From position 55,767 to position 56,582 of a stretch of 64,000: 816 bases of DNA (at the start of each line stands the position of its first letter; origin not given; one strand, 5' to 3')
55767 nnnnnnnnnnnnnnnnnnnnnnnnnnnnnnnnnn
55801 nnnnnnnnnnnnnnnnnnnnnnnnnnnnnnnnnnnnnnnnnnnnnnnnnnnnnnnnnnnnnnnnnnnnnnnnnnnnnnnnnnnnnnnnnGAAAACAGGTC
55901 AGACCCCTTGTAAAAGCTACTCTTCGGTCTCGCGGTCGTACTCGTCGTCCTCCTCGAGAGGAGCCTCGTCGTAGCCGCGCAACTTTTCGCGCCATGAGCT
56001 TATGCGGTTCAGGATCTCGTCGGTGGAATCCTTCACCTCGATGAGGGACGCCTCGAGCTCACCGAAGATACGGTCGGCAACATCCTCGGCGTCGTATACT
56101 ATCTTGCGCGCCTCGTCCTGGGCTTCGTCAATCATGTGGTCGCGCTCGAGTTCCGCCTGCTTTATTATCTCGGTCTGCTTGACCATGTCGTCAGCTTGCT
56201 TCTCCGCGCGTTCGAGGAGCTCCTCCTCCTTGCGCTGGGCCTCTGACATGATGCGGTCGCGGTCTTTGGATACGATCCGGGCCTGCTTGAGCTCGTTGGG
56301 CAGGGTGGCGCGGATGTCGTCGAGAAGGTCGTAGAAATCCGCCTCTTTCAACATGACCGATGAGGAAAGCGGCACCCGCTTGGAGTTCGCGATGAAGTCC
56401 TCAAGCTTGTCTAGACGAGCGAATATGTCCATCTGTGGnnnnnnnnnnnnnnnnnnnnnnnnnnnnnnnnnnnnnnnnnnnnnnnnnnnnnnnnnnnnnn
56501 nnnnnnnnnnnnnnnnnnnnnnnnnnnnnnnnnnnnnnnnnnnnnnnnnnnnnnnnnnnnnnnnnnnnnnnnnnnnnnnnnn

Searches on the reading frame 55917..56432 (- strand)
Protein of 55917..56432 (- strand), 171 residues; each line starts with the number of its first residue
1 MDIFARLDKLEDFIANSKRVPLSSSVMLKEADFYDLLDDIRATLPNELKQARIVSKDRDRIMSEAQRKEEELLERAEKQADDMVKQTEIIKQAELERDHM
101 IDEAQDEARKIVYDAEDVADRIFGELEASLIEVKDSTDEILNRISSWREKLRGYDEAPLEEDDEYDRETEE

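Call 52: search_protein_families(library=pfam, proteins=[window:55917-56432:-], max_evalue=0.001)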
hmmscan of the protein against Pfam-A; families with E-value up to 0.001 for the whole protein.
window:55917-56432:- (171 aa): 1 family
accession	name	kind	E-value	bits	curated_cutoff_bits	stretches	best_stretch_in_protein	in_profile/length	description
PF05103.18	DivIVA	-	5.9e-06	26.7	28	0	93-151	72-130/131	DivIVA protein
